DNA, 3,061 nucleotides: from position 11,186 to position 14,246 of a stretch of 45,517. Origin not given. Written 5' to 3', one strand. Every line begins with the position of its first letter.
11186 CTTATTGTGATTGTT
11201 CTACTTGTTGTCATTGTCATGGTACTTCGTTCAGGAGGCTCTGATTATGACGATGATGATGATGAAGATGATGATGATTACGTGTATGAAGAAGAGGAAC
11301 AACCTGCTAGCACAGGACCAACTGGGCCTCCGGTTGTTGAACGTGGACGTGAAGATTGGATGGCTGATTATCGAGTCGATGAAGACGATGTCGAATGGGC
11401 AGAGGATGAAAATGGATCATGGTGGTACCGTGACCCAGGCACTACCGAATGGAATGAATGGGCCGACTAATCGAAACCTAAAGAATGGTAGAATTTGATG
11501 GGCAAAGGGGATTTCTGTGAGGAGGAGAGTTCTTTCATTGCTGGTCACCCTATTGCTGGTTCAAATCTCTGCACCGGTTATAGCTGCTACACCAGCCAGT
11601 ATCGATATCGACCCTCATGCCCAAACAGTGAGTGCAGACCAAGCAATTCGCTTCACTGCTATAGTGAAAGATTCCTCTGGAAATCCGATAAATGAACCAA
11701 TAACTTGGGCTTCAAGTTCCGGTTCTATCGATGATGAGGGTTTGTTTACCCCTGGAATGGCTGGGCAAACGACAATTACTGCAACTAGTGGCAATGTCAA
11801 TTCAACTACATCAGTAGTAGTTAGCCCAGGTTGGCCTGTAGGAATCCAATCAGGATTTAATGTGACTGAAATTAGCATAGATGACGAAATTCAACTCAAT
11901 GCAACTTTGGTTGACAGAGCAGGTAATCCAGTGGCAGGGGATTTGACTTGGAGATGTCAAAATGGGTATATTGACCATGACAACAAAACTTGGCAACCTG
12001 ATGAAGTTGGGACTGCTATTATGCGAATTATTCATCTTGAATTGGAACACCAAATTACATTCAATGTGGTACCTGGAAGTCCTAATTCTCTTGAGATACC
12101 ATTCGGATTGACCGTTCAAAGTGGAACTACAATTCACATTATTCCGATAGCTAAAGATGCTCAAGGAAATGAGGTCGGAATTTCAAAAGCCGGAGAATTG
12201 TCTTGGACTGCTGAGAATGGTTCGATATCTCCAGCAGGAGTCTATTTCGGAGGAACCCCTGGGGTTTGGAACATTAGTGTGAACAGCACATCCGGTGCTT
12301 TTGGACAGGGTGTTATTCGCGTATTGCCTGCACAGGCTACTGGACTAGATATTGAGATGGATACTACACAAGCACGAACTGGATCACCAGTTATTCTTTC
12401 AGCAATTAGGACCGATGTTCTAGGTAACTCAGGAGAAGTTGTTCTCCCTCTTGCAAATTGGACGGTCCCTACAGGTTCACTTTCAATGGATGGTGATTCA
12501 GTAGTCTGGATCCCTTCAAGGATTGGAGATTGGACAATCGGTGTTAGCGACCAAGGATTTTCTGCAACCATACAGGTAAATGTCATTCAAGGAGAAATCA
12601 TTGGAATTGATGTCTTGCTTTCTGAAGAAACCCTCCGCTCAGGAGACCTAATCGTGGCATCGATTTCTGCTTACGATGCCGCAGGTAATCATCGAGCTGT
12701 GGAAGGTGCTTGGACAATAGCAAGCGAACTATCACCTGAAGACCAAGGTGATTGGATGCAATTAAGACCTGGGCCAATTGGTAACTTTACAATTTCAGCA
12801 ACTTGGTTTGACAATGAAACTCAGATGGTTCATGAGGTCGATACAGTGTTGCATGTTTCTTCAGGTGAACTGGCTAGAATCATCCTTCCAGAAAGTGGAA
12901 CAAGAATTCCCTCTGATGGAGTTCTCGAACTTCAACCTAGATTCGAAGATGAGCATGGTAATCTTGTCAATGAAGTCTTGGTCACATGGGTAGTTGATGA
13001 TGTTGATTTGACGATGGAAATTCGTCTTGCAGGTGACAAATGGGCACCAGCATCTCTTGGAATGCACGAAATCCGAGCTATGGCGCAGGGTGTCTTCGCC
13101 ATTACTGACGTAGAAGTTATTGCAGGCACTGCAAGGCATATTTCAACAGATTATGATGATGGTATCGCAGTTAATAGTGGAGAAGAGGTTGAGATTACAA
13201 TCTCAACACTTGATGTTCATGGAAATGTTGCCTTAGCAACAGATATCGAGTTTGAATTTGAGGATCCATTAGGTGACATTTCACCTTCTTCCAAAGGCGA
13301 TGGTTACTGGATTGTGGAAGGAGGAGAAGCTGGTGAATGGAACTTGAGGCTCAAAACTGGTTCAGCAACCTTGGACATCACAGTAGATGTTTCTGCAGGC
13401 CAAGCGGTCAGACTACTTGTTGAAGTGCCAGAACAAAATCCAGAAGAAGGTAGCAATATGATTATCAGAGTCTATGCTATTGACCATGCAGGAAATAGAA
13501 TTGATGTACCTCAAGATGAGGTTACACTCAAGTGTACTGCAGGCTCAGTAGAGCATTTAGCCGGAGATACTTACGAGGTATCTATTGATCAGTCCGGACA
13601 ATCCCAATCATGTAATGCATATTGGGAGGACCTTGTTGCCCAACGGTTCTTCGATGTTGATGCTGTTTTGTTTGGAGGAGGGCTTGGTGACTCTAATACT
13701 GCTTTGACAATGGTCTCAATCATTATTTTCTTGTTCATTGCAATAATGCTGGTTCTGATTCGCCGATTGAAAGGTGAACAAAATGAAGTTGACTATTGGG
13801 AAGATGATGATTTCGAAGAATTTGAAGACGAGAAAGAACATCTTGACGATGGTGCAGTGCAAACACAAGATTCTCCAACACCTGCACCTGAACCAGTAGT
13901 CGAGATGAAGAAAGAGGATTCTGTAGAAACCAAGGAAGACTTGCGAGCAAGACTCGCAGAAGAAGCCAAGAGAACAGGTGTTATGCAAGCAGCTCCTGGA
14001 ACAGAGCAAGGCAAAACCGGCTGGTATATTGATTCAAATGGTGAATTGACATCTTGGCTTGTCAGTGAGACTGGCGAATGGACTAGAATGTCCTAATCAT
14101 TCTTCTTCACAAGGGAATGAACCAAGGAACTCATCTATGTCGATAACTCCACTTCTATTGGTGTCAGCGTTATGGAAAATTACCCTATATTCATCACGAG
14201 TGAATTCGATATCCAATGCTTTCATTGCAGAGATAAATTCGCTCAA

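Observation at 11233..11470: Shared cytoplasmic tail code: acidic run plus terminal G-W-Y-x-D..G..W..EW motif in two surface proteins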

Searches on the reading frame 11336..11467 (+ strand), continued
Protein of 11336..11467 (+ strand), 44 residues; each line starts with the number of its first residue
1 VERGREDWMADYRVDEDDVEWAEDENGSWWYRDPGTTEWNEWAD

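Call 57: list_cluster_members(proteins=[P0195, P0210, P0167, P0199, P0206, P0092, P0154, P0164, P0193, P0233])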
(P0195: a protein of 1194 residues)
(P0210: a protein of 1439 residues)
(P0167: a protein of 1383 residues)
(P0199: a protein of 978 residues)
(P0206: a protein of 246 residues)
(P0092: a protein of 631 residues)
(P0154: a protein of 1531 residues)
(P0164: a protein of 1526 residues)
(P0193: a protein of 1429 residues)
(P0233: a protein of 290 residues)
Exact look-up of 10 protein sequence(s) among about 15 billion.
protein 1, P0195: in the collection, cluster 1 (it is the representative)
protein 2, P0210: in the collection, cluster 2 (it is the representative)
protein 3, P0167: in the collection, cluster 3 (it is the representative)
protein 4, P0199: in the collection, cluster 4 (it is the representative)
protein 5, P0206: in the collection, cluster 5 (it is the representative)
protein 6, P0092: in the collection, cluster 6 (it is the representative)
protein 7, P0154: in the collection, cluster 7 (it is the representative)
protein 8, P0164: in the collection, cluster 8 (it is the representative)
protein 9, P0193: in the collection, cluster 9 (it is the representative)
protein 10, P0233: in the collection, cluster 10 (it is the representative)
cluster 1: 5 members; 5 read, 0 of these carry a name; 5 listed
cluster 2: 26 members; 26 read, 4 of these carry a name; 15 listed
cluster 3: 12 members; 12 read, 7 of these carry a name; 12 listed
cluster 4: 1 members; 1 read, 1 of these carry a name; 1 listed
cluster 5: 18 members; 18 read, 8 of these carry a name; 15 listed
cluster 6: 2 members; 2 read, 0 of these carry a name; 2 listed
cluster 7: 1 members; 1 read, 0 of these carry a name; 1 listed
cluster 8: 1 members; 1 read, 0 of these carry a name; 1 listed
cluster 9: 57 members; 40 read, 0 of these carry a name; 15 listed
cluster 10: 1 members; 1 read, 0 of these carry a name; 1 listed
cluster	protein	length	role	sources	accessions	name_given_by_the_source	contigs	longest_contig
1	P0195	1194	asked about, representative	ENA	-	-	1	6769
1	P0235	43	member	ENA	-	-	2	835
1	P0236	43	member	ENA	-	-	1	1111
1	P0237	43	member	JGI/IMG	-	-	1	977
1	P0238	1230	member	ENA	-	-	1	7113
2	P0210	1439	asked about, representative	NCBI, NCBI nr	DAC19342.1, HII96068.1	MAG TPA: VCBS repeat-containing protein [Candidatus Poseidoniaceae archaeon] | MAG TPA: VCBS repeat-containing protein [Candidatus Poseidoniales archaeon]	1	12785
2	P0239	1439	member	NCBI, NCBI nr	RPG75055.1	MAG: hypothetical protein CBD01_004045 [Euryarchaeota archaeon TMED141]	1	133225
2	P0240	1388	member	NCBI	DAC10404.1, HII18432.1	MAG TPA: VCBS repeat-containing protein, partial [Candidatus Poseidoniales archaeon]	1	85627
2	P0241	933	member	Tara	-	strand:+ start:28 stop:2829 length:2802 start_codon:yes stop_codon:yes gene_type:complete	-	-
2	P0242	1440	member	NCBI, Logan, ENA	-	-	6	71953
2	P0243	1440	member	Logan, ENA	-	-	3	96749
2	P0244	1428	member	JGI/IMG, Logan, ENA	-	-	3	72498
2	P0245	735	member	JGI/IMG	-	-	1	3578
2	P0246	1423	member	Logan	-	-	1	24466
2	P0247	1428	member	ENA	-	-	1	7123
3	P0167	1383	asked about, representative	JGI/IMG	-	-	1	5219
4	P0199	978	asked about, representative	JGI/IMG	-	hypothetical protein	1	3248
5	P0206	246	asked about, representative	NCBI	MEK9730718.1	MAG: hypothetical protein VW230_03045 [Candidatus Poseidoniales archaeon]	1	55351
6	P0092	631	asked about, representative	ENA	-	-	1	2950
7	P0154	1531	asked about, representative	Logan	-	-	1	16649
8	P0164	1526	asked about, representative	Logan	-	-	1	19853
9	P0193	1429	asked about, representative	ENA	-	-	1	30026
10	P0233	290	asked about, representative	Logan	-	-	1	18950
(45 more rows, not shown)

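Call 58: find_encoding_contigs(protein=P0206, flank=8000, max_places=4)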
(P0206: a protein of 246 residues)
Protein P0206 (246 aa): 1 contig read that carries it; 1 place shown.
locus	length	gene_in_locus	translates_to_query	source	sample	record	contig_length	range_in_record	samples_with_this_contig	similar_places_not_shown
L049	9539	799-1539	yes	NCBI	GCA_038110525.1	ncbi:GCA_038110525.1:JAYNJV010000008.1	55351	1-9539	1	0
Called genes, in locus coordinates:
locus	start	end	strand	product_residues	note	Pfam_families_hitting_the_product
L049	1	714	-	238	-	?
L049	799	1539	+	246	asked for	-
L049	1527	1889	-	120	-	PF00072:Response_reg (weak)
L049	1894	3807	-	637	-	PF02129:Peptidase_S15, PF08530:PepX_C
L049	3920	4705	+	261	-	-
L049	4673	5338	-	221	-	PF00881:Nitroreductase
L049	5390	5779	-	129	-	-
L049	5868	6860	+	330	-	PF00160:Pro_isomerase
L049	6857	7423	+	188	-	-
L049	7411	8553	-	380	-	PF02475:TRM5-TYW2_MTfase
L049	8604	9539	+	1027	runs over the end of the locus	-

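Call 59: find_encoding_contigs(protein=P0210, flank=8000, max_places=3)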
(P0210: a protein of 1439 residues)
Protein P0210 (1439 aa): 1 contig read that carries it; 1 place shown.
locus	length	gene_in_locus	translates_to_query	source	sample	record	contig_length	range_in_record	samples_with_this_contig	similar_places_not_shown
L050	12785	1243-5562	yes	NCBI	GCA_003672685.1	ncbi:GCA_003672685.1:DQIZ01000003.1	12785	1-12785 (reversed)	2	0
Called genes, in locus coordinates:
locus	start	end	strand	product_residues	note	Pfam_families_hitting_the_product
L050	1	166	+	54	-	?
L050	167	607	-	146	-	PF00805:Pentapeptide, PF13576:Pentapeptide_3 (weak), PF13599:Pentapeptide_4, PF00805:Pentapeptide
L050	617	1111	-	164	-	-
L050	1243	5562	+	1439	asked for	PF13517:FG-GAP_3 (faint), PF01839:FG-GAP (faint)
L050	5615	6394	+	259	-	PF09754:PAC2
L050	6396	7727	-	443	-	PF02005:TRM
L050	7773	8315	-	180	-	-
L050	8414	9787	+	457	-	PF07690:MFS_1, PF13000:Acatn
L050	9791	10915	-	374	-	PF00586:AIRS, PF02769:AIRS_C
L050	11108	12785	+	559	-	PF17207:MCM_OB, PF00493:MCM, PF01078:Mg_chelatase (faint), PF07726:AAA_3 (weak)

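Call 61: search_protein_families(library=ncbifam, max_evalue=10, proteins=[P0206, P0233])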
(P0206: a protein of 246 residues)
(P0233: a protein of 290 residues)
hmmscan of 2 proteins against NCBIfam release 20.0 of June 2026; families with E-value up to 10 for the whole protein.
P0206 (246 aa): 0 families

P0233 (290 aa): 0 families

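Call 62: search_solved_structures(query=A1, max_evalue=10, show_alignments=3)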
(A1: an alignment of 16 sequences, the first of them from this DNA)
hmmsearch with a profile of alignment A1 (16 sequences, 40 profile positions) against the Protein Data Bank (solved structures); distinct sequences matched with E-value up to 10: 1.
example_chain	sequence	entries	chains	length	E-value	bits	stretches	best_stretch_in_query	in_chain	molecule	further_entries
9bou_A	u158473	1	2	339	0.5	13.5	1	17-29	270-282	MvdD-like pre-ATP grasp domain-containing protein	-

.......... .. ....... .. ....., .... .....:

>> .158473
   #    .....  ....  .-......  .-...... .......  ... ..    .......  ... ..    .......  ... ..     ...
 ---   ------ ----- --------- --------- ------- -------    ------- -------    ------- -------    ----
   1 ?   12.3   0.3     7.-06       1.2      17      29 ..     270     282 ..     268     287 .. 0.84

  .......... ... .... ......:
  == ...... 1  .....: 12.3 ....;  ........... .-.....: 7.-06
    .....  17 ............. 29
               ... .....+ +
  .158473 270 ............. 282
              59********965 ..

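Call 63: search_protein_families(library=pfam, max_evalue=10, proteins=[P0206, P0233, P0095])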
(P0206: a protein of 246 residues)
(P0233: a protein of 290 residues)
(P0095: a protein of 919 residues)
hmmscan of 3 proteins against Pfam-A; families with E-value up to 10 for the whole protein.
P0206 (246 aa): 0 families

P0233 (290 aa): 1 family
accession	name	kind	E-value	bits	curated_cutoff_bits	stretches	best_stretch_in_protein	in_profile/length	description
PF14632.11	SPT6_acidic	-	4.9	8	24.4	1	33-88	25-84/87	Acidic N-terminal SPT6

P0095 (919 aa): 6 families
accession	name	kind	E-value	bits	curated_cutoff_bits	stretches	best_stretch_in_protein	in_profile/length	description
PF20282.3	CTD6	-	1e-07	32.8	26.4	2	348-441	21-114/130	C-terminal domain 6 of the ABC-three component (ABC-3C) systems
PF17994.7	Glft2_N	-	0.00052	20.4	26.1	0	667-702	25-61/140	Galactofuranosyltransferase 2 N-terminal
PF13467.12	RHH_4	-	0.03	14.8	25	0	68-86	15-33/67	Ribbon-helix-helix domain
PF00210.30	Ferritin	-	0.49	10.8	24.5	0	498-524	89-115/142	Ferritin-like domain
PF03230.18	Antirestrict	-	5.6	7.7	25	1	529-552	4-27/92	Antirestriction protein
PF24739.1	DUF7690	-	8.6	7.3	25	0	888-905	4-21/84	Domain of unknown function (DUF7690)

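Call 66: search_protein_families(library=pfam, alignment_id=A3, max_evalue=10)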
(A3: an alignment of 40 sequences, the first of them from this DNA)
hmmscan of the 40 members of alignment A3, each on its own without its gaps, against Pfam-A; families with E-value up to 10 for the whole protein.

A. member 1, seq(44 aa): 0 families

B. families by the number of members that match (of 40 scanned): 7 families
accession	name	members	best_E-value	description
PF01473.26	Choline_bind_1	1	0.01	Putative cell wall binding repeat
PF16989.10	T6SS_VasJ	1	0.035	Type VI secretion, EvfE, EvfF, ImpA, BimE, VC_A0119, VasJ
PF03230.18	Antirestrict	1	0.064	Antirestriction protein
PF00009.33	GTP_EFTU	1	0.2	Elongation factor Tu GTP binding domain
PF08056.16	Trp_leader2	1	0.33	Tryptophan operon leader peptide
PF24388.1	Permuted_GreAB-C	1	0.68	Permuted GreAB-C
PF15109.11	TMEM125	1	1.1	TMEM125 protein family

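Call 67: search_solved_structures(query=A3, max_evalue=10, show_alignments=2)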
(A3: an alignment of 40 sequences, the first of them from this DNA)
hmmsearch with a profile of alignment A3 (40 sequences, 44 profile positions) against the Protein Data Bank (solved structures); distinct sequences matched with E-value up to 10: 0.

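Call 69: list_cluster_members(proteins=[P0095, P0129, P0131, P0165, P0183, P0188, P0198, P0149, P0106, P0175])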
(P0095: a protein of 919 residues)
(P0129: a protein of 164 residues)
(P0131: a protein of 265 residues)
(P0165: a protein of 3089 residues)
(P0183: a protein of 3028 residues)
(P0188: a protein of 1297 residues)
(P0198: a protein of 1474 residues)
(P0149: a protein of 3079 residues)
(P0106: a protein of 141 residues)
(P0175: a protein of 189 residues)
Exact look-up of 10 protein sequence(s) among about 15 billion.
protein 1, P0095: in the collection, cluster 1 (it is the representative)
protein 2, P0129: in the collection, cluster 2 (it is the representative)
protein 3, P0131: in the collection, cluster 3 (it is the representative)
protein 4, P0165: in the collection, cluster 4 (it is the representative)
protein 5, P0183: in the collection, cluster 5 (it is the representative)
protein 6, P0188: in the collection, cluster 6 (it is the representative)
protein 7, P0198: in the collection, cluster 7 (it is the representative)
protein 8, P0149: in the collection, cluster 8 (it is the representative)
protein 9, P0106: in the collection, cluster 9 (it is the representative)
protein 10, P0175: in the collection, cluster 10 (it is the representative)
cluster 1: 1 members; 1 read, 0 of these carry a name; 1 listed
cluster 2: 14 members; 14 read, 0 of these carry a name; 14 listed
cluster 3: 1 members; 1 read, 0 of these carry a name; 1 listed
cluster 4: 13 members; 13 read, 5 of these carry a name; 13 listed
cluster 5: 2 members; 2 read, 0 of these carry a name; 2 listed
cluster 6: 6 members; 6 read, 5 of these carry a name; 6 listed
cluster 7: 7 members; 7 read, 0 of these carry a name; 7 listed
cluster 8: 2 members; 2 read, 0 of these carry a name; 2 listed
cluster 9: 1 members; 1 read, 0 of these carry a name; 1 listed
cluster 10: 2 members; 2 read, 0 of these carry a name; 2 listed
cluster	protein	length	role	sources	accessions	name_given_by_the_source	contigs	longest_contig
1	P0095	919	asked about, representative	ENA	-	-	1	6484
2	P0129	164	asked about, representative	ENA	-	-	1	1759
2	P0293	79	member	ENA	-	-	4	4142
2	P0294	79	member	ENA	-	-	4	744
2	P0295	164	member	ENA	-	-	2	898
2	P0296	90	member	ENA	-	-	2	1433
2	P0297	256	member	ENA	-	-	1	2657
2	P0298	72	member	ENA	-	-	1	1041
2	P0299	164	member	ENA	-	-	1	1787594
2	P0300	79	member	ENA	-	-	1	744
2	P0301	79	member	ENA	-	-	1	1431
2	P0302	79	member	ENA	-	-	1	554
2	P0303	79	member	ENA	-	-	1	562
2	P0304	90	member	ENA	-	-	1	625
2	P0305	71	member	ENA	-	-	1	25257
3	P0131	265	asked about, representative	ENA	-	-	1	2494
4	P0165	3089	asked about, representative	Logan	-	-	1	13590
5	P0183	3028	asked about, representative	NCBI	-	-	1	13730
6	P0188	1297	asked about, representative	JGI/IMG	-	hypothetical protein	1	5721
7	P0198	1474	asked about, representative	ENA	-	-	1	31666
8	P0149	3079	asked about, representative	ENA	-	-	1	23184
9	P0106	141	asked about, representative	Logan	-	-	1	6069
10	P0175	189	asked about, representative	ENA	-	-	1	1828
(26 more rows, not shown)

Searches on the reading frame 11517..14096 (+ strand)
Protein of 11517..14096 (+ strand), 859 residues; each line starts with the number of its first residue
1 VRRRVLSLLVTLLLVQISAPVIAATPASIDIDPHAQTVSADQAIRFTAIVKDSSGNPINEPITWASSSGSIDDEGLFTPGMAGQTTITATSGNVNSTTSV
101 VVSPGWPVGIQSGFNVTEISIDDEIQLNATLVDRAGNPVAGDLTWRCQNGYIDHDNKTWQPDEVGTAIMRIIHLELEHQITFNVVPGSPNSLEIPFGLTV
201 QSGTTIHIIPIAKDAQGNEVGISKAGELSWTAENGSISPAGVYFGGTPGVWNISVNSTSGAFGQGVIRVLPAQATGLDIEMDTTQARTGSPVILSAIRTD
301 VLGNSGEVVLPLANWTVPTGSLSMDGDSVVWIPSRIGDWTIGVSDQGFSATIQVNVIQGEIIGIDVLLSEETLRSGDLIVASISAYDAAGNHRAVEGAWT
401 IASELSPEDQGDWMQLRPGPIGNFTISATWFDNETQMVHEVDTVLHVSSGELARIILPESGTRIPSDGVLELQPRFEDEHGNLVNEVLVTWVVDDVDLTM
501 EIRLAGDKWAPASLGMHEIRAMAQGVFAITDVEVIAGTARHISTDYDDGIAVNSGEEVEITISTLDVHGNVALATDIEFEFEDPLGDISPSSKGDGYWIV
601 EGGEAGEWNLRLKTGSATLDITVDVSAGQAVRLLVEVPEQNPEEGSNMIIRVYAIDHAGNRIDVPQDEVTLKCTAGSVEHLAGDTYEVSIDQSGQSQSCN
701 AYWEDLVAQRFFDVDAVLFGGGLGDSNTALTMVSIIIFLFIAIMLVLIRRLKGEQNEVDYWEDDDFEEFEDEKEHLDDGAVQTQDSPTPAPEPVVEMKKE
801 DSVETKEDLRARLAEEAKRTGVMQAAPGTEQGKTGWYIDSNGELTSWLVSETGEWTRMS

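Call 8: search_protein_families(library=pfam, max_evalue=0.01, proteins=[window:11517-14096:+])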
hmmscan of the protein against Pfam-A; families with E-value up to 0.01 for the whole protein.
window:11517-14096:+ (859 aa): 3 families
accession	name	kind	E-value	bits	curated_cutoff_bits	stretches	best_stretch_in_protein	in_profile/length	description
PF02369.22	Big_1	-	6.1e-10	39.5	34.9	1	34-99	9-76/93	Bacterial Ig-like domain (group 1)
PF02368.24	Big_2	-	6.4e-07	29.7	22.8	1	28-102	4-79/79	Bacterial Ig-like domain (group 2)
PF09134.16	Invasin_D3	-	0.00032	21.6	33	0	27-100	5-78/98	Invasin, domain 3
